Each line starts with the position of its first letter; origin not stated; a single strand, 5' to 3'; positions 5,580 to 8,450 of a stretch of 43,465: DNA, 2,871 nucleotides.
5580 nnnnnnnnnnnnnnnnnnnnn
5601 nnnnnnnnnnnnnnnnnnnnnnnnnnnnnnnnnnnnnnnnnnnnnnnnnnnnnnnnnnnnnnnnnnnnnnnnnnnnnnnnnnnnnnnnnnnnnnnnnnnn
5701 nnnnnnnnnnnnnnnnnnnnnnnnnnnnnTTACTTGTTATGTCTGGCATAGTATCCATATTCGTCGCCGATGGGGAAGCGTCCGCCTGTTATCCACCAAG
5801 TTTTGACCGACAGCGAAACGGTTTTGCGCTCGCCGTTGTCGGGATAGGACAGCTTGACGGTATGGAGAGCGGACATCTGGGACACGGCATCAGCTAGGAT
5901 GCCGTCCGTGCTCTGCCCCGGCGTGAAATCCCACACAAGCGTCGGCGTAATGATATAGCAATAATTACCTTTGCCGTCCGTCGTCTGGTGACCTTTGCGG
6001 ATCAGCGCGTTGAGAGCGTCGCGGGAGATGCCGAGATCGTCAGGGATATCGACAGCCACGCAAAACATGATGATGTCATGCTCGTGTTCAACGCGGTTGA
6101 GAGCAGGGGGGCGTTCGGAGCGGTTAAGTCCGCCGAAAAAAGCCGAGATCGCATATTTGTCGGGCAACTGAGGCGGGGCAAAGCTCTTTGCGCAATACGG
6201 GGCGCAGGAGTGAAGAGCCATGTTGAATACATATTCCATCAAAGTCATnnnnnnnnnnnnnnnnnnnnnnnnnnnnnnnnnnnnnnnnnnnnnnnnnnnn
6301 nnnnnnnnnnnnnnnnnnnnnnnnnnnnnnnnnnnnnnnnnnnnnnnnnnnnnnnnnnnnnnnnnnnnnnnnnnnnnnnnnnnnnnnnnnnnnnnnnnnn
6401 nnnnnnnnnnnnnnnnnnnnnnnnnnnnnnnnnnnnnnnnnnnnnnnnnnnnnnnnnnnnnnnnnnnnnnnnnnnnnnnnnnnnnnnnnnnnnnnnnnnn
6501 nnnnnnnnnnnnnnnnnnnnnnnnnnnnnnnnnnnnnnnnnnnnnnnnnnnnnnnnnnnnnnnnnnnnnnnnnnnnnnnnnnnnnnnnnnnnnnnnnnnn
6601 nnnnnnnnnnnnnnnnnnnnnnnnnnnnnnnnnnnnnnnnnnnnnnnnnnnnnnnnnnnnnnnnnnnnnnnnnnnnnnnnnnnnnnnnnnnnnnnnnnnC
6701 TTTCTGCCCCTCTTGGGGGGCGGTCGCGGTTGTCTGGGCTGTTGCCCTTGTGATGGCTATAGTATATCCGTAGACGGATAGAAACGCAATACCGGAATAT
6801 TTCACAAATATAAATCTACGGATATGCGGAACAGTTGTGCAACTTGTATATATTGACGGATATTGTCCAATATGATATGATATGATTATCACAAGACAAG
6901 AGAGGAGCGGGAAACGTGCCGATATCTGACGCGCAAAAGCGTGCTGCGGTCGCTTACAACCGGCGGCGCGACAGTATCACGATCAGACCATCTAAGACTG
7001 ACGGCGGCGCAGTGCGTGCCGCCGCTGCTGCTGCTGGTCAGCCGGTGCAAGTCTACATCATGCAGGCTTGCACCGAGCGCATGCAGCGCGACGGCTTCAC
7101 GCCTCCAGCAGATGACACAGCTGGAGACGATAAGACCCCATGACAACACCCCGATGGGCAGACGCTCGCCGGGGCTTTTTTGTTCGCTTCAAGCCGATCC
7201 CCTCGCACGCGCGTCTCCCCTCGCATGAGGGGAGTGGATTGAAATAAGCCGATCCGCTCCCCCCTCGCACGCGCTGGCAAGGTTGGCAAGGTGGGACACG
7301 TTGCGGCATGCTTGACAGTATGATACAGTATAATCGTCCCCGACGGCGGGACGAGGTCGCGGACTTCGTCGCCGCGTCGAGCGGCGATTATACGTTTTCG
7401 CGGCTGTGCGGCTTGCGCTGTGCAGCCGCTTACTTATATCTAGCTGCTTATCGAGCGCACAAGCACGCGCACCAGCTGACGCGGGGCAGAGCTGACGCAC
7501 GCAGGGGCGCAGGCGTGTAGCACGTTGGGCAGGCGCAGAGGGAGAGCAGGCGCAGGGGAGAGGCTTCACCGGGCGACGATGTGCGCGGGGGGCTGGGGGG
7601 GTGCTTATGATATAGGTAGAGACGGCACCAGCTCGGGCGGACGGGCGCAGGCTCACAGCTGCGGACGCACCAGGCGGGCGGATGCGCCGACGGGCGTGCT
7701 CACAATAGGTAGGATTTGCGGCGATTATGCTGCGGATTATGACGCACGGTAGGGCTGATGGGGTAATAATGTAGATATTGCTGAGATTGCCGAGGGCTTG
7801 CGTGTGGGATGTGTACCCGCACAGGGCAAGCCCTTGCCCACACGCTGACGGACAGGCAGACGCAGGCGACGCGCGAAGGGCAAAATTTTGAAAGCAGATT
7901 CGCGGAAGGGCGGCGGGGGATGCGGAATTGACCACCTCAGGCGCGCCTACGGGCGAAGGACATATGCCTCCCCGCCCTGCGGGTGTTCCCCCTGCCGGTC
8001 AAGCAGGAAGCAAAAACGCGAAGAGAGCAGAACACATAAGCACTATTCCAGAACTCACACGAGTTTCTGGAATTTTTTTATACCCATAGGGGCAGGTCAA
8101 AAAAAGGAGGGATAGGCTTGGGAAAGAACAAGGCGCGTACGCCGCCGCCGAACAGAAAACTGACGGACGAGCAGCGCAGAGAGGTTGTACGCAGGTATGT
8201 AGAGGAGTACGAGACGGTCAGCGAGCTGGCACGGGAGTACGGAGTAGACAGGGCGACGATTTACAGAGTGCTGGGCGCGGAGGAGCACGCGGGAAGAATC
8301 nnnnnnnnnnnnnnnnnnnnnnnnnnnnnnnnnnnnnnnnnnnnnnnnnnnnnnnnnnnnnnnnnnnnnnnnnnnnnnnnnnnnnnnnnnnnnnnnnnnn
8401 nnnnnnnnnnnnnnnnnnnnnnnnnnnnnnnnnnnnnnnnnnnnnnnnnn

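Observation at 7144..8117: About 0.95 kb of ORF-poor, GC/purine-rich, hairpin-dense sequence directly upstream of terS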

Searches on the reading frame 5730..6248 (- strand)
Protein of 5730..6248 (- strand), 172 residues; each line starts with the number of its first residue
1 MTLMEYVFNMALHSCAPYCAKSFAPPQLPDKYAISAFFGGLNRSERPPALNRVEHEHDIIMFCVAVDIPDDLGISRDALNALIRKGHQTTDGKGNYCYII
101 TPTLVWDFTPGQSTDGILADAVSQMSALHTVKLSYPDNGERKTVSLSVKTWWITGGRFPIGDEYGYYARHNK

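Call 29: search_protein_families(library=pfam, proteins=[window:5730-6248:-], max_evalue=0.01)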
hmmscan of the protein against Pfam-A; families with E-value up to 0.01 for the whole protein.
window:5730-6248:- (172 aa): 0 families

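Call 30: search_protein_families(library=phrogs, proteins=[window:5730-6248:-], max_evalue=0.01)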
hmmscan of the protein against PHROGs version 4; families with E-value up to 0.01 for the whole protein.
window:5730-6248:- (172 aa): 0 families

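Call 52: search_protein_families(library=ncbifam, proteins=[window:5730-6248:-], max_evalue=0.1)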
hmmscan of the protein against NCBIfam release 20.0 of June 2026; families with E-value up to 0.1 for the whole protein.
window:5730-6248:- (172 aa): 0 families

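Call 64: search_protein_families(library=padloc, proteins=[window:5730-6248:-], max_evalue=0.001)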
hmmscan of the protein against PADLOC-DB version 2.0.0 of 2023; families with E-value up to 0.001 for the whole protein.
window:5730-6248:- (172 aa): 0 families

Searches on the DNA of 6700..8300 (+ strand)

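Call 4: search_rna_families(source=window, start=6700, end=8300, threshold=evalue, max_evalue=10, show_alignments=3)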
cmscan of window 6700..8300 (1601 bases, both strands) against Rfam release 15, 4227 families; matches with E-value up to 10: 10.
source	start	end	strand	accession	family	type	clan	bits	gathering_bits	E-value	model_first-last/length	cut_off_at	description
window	7308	7477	-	RF01700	Collinsella-1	Gene; sRNA;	-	19.4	35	0.022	1-196/196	no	Collinsella-1 RNA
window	7104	7180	-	RF02424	Bp2_287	Gene; sRNA;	-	16.9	70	0.46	1-174/174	no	Burkholderia sRNA Bp2_Cand287_SIPHT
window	7585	7810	+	RF02247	Six3os1_2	Gene; lncRNA;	-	16.7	80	2.9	1-217/217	no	Six3os1 conserved region 2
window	8030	8081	+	RF02676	Esr41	Gene; sRNA;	-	16.7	102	4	1-74/74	no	Enterohemorrhagic E. coli sRNA 41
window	7211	7282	-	RF03695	MIR6151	Gene; miRNA;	-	16.6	71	2.5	1-71/71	no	MIR6151 microRNA precursor family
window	7211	7245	+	RF01322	CRISPR-DR9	Gene; CRISPR;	-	16.6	45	2.6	1-37/37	no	CRISPR RNA direct repeat element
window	6996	7070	-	RF02791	CcsR1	Gene; sRNA;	-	16.3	65.3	0.68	1-83/83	no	Conserved CCUCCUCCC motif stress-induced RNA 1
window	7122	7183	+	RF02399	NsiR1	Gene; sRNA;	-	15.5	39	6.3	1-60/60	no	Nitrogen stress-induced RNA 1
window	7786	7839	+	RF03108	Methylosinus-1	Gene; sRNA;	-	12.3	145.1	5.1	119-174/214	no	Methylosinus-1 RNA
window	7395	7437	+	RF01390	isrG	Gene; sRNA;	-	11.7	100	2.1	1-279/279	no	isrG Hfq binding RNA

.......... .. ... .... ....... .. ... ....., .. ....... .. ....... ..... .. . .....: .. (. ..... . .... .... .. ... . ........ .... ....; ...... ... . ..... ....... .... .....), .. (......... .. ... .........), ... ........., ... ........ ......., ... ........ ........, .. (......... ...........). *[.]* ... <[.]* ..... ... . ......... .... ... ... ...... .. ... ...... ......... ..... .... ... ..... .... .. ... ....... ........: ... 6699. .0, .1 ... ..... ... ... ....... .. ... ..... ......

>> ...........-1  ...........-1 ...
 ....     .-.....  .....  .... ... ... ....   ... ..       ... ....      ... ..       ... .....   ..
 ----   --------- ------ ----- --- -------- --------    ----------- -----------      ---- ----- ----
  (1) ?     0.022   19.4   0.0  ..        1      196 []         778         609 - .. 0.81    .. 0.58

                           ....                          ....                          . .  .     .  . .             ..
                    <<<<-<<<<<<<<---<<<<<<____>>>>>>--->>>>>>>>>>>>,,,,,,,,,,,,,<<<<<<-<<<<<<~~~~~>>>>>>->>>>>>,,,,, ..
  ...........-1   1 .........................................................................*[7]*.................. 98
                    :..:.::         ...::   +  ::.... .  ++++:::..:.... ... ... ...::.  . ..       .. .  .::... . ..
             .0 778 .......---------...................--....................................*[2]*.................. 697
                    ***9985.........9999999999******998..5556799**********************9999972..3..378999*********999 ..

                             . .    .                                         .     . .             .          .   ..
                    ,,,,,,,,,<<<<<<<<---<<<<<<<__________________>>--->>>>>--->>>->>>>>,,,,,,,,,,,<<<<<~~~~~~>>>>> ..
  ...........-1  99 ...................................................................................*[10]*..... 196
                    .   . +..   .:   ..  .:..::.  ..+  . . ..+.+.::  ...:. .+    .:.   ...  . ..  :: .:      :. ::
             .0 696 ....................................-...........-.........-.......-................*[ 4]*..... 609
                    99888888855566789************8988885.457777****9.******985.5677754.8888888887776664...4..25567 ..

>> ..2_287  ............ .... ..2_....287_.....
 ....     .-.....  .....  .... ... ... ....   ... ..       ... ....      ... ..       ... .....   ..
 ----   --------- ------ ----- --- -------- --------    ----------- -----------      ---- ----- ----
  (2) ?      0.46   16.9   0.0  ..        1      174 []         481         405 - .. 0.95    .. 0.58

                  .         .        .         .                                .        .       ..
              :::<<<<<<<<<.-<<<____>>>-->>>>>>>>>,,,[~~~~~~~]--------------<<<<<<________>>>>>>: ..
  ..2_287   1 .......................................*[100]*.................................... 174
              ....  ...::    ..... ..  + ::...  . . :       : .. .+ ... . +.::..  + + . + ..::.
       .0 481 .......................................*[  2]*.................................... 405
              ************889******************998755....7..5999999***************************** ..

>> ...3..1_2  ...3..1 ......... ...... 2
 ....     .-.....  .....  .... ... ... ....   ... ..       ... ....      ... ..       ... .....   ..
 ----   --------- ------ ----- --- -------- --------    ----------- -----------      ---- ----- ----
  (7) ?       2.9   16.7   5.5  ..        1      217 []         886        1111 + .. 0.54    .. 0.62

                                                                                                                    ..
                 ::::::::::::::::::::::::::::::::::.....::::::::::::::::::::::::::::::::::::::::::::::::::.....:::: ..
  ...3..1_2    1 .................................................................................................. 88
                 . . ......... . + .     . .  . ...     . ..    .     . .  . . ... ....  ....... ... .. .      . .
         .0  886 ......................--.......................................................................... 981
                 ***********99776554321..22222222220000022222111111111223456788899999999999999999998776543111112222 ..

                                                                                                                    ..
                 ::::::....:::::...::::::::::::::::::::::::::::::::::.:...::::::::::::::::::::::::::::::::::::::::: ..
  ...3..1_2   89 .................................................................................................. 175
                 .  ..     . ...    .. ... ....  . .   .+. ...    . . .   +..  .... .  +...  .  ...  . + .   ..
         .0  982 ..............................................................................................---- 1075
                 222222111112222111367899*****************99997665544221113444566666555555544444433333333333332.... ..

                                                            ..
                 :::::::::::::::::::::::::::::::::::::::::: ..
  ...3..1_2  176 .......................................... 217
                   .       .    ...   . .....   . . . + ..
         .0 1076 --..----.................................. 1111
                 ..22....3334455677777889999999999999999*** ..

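Call 11: search_dna_similar(query=window:6900-8120:+, collection=phages, mode=distant, max_rows=30)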
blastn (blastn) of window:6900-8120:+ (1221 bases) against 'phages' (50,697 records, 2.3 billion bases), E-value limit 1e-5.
No match.

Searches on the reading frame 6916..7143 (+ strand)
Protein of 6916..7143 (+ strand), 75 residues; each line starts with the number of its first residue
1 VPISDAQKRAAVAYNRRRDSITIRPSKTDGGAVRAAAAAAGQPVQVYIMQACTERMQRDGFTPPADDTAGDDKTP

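Call 29: search_protein_families(library=pfam, proteins=[window:6916-7143:+], max_evalue=0.01)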
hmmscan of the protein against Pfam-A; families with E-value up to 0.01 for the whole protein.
window:6916-7143:+ (75 aa): 0 families

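Call 30: search_protein_families(library=phrogs, proteins=[window:6916-7143:+], max_evalue=0.01)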
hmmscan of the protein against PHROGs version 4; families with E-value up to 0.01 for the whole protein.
window:6916-7143:+ (75 aa): 1 family
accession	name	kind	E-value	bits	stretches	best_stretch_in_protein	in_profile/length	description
phrog_13890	-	unknown function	8.1e-05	23.5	1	5-63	3-62/73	-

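Call 52: search_protein_families(library=ncbifam, proteins=[window:6916-7143:+], max_evalue=0.1)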
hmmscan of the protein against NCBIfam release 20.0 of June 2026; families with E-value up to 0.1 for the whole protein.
window:6916-7143:+ (75 aa): 0 families

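Call 64: search_protein_families(library=padloc, proteins=[window:6916-7143:+], max_evalue=0.001)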
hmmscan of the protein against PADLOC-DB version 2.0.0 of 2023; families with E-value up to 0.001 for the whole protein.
window:6916-7143:+ (75 aa): 0 families

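Call 79: find_encoding_contigs(protein=window:6916-7143:+, flank=2500, max_places=10)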
Protein window:6916-7143:+ (75 aa): 8 contigs read that carry it; 2 places shown.
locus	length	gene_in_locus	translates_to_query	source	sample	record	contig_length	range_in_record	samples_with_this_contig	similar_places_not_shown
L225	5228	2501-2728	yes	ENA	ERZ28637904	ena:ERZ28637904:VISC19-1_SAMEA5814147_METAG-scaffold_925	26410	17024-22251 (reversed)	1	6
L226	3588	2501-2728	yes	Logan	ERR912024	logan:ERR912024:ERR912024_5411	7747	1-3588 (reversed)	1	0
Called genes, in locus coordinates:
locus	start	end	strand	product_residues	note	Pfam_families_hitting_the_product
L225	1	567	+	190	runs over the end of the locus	-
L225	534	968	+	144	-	-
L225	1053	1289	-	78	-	-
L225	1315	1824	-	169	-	-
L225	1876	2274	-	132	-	-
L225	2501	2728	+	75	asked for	-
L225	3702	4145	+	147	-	PF13551:HTH_29 (faint), PF01527:HTH_Tnp_1 (weak), PF02796:HTH_7 (weak), PF13518:HTH_28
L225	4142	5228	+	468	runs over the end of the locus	PF03237:Terminase_6N, PF04466:Terminase_3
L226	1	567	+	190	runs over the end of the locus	-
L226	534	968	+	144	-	-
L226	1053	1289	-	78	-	-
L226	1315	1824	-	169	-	-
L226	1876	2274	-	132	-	-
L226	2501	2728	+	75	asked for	-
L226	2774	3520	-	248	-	-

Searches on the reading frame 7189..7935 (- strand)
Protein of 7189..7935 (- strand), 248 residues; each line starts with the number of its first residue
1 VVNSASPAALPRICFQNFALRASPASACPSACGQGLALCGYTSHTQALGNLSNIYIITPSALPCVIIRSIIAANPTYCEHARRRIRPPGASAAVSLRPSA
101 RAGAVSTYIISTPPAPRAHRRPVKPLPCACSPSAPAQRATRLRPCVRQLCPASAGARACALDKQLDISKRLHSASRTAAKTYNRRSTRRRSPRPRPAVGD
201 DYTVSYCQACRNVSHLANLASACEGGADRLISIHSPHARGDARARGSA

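Call 29: search_protein_families(library=pfam, proteins=[window:7189-7935:-], max_evalue=0.01)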
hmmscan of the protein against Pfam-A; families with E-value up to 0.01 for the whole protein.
window:7189-7935:- (248 aa): 0 families

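Call 30: search_protein_families(library=phrogs, proteins=[window:7189-7935:-], max_evalue=0.01)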
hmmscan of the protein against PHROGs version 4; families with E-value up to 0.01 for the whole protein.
window:7189-7935:- (248 aa): 0 families

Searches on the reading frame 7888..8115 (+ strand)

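Call 29: search_protein_families(library=pfam, proteins=[window:7888-8115:+], max_evalue=0.01)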
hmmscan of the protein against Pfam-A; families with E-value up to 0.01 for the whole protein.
window:7888-8115:+ (75 aa): 0 families

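Call 30: search_protein_families(library=phrogs, proteins=[window:7888-8115:+], max_evalue=0.01)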
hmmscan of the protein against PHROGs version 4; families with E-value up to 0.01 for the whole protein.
window:7888-8115:+ (75 aa): 1 family
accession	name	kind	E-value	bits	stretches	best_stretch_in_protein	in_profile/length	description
phrog_29759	-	unknown function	0.0052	18.1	1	4-45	104-145/149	-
